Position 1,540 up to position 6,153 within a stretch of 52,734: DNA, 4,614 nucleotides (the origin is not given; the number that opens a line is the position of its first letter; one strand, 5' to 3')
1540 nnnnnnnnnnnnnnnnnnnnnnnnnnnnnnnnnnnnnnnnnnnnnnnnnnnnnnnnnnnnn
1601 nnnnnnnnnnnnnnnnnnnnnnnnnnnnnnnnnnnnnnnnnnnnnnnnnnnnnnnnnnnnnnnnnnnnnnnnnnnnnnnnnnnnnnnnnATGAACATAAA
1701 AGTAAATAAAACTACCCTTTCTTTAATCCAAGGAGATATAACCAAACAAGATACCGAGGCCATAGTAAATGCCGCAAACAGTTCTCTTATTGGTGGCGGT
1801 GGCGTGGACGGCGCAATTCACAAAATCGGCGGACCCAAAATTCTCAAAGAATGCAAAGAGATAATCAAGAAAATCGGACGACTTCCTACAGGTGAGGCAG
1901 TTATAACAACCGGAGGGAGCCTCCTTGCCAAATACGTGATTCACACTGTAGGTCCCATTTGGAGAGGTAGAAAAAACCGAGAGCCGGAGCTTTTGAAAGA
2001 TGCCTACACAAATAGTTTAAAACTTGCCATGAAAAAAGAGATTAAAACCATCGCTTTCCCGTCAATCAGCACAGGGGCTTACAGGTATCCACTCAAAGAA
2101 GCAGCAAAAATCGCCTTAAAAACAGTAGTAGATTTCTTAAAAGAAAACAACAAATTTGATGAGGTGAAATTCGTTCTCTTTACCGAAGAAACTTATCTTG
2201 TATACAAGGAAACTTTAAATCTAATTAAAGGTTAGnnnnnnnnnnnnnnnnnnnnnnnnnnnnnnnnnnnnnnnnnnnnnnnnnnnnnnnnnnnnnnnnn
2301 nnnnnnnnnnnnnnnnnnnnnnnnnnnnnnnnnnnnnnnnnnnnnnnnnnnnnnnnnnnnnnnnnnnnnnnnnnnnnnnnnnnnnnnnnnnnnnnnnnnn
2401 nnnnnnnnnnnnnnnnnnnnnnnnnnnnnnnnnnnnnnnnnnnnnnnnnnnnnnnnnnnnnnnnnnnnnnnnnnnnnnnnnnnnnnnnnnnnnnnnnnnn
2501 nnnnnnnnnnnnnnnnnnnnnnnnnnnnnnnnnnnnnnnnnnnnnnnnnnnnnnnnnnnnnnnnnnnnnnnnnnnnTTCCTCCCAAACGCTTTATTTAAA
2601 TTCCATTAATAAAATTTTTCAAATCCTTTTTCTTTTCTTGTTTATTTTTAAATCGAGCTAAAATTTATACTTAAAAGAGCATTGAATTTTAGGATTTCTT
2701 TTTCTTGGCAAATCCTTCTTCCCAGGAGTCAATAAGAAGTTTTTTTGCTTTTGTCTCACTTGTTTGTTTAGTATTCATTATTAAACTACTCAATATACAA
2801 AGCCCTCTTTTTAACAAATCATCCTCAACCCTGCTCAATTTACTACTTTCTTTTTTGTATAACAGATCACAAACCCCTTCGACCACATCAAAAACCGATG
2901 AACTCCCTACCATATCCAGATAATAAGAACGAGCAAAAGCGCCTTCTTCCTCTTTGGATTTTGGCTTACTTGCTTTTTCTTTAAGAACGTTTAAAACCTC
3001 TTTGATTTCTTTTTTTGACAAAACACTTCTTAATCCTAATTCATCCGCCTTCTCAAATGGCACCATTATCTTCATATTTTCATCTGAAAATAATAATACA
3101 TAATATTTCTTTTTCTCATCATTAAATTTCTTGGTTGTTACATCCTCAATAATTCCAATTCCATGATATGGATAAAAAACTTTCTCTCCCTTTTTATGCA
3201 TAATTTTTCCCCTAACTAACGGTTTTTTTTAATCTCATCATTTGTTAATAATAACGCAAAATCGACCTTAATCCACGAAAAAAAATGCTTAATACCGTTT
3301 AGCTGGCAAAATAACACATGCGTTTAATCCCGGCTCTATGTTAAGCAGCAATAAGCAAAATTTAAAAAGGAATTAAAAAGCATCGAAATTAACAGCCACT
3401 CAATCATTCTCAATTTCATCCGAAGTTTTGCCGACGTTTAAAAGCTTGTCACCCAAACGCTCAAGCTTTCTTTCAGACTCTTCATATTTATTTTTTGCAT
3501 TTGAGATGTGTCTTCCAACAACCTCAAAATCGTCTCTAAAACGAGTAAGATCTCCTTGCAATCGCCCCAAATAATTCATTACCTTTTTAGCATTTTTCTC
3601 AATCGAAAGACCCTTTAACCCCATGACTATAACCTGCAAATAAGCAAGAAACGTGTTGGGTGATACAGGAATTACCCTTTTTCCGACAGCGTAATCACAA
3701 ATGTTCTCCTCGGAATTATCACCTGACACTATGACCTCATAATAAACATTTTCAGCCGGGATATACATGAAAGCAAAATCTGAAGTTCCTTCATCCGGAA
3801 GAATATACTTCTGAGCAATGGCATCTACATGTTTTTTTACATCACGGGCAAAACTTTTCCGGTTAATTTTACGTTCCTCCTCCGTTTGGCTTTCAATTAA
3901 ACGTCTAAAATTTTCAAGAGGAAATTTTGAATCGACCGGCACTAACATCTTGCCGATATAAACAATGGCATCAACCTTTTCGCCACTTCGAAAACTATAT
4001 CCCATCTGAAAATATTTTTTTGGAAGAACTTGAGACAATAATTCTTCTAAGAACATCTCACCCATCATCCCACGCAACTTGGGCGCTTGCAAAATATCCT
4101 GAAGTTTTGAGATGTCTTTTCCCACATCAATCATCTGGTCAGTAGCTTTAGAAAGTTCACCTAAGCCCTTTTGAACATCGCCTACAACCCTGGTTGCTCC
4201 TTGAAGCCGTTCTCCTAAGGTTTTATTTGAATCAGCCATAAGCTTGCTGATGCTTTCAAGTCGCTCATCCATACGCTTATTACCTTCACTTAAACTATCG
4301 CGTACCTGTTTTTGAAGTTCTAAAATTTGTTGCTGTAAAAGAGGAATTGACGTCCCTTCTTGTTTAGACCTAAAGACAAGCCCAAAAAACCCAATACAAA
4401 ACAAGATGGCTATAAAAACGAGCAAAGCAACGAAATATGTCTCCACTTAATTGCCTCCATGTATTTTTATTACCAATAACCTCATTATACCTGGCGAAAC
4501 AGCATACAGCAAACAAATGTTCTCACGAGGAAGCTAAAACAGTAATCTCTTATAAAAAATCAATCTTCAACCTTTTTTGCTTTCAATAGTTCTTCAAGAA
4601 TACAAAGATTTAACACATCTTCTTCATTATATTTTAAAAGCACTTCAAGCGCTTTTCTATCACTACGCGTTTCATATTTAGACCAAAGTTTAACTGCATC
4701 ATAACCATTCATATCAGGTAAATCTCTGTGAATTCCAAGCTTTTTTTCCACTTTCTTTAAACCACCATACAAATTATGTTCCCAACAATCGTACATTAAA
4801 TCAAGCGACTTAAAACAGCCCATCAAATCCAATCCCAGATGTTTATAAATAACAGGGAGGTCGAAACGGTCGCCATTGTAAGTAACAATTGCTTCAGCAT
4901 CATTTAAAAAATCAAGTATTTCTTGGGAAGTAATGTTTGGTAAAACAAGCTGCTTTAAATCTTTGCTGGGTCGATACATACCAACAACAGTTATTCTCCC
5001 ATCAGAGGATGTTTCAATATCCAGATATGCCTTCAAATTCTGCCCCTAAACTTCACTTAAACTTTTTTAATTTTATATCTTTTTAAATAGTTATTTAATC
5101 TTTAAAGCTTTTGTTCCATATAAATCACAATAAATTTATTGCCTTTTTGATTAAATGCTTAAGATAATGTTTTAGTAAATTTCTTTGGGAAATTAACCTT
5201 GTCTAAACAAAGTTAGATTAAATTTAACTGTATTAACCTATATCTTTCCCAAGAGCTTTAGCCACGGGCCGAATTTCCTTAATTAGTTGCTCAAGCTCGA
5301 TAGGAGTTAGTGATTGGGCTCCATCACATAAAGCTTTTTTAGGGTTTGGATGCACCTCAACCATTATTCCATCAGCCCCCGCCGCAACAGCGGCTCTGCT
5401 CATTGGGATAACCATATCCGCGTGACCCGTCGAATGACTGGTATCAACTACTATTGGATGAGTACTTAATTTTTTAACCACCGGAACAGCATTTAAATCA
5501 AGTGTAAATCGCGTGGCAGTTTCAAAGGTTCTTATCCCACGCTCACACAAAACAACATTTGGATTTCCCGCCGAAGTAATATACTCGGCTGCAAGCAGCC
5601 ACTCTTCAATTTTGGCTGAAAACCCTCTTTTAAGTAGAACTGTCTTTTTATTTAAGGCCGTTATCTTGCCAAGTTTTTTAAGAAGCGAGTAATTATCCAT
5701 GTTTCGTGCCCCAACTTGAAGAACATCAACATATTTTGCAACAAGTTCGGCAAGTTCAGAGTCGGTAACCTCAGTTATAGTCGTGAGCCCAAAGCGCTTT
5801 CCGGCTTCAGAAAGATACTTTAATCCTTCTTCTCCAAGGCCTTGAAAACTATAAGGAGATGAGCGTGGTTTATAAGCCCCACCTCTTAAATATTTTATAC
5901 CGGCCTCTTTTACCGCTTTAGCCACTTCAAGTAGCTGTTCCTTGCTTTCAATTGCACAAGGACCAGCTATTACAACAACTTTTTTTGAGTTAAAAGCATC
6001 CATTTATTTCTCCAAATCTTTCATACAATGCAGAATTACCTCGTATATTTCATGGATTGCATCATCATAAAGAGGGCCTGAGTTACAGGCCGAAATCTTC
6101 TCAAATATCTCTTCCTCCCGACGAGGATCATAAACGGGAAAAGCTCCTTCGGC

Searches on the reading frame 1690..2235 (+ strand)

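Call 46: search_protein_families(library=ncbifam, proteins=[window:1690-2235:+], max_evalue=0.00001)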
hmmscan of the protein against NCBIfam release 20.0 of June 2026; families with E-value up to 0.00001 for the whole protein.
window:1690-2235:+ (181 aa): 11 families
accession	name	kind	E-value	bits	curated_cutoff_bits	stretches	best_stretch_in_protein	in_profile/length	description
NF001663.0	PRK00431.1-4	equivalog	3.1e-73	245.5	285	1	8-177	7-176/180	ADP-ribose-binding protein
NF001664.0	PRK00431.1-6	equivalog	1.7e-65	219.6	200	1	8-177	2-170/173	O-acetyl-ADP-ribose deacetylase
NF001660.0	PRK00431.1-1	equivalog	1e-63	214.1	271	1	7-176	2-171/177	O-acetyl-ADP-ribose deacetylase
NF001661.0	PRK00431.1-2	equivalog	1.7e-49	168.1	291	1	11-177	4-172/179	O-acetyl-ADP-ribose deacetylase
NF003163.0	PRK04143.1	equivalog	4e-47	160.9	272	1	5-177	80-261/265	protein-ADP-ribose hydrolase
NF009880.0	PRK13341.1-1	equivalog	2.2e-42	145.2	891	1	9-177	428-598/599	AAA family ATPase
NF001667.0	PRK00431.2-3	equivalog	5.9e-42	143.4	252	1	1-175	1-172/182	ADP-ribose-binding protein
NF001668.0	PRK00431.2-4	equivalog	3.8e-33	114.6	278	1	10-175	51-211/220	ADP-ribose-binding protein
NF001665.0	PRK00431.2-1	equivalog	4.8e-33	114.2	315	1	8-178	8-173/177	ADP-ribose-binding protein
NF001662.0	PRK00431.1-3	equivalog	1.7e-31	109.5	215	1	7-177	2-182/185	[protein ADP-ribosylglutamate] hydrolase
NF001666.0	PRK00431.2-2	equivalog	6.5e-21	74.9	246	1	10-154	3-142/164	ADP-ribose-binding protein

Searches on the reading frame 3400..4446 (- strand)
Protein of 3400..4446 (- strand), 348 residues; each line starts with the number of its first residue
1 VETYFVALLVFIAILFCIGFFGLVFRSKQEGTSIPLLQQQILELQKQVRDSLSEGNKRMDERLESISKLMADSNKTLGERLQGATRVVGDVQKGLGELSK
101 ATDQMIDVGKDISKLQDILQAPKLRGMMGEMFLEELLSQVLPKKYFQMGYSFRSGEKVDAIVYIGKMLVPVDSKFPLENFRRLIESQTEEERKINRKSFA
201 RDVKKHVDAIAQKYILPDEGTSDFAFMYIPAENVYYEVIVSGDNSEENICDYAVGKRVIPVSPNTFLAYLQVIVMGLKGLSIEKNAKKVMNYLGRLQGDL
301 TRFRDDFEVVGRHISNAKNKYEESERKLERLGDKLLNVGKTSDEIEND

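Call 46: search_protein_families(library=ncbifam, proteins=[window:3400-4446:-], max_evalue=0.00001)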
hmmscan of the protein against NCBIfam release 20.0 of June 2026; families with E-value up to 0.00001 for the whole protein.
window:3400-4446:- (348 aa): 1 family
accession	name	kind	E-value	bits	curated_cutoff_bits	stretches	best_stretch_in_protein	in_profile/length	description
NF007686.0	PRK10361.1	equivalog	2e-10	39.9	810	1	153-329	236-411/475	DNA recombination protein RmuC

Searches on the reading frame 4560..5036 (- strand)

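Call 46: search_protein_families(library=ncbifam, proteins=[window:4560-5036:-], max_evalue=0.00001)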
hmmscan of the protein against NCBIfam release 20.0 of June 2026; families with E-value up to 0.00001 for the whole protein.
window:4560-5036:- (158 aa): 1 family
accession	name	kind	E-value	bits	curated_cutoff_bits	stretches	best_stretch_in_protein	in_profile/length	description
TIGR03491.1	TIGR03491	subfamily_domain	2.1e-08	33.5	97.45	1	92-149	403-460/462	TM0106 family RecB-like putative nuclease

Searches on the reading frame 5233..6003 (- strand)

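Call 46: search_protein_families(library=ncbifam, proteins=[window:5233-6003:-], max_evalue=0.00001)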
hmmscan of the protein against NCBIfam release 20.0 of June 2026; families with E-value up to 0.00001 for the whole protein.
window:5233-6003:- (256 aa): 9 families
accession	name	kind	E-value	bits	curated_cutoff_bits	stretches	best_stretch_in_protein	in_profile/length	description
NF006421.0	PRK08673.1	subfamily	1.3e-122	409.2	335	1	6-254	92-336/338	3-deoxy-7-phosphoheptulonate synthase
TIGR01361.1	DAHP_synth_Bsub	equivalog_domain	1.2e-108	362.5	267.75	1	6-245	23-258/260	3-deoxy-7-phosphoheptulonate synthase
NF009239.0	PRK12595.1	equivalog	6.8e-101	337.8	279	1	6-250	116-356/360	bifunctional 3-deoxy-7-phosphoheptulonate synthase/chorismate mutase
NF009933.0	PRK13396.1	subfamily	7.3e-100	334.4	486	1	6-253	99-343/352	3-deoxy-7-phosphoheptulonate synthase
NF041229.1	BagF_FevY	exception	4.7e-90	302.2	700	1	10-245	92-323/340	phospho-2-dehydro-3-deoxyheptonate aldolase BagF/FevY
TIGR01362.1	KDO8P_synth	equivalog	1.1e-39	136.2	314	1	7-248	1-253/258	3-deoxy-8-phosphooctulonate synthase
NF003543.0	PRK05198.1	equivalog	1.2e-38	132.7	242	1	4-249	13-269/273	3-deoxy-8-phosphooctulonate synthase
NF009109.0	PRK12457.1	equivalog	3e-25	89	457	1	4-247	12-268/281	3-deoxy-8-phosphooctulonate synthase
TIGR03569.1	NeuB_NnaB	equivalog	1e-06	28.1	399.65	1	59-254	76-261/329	N-acetylneuraminate synthase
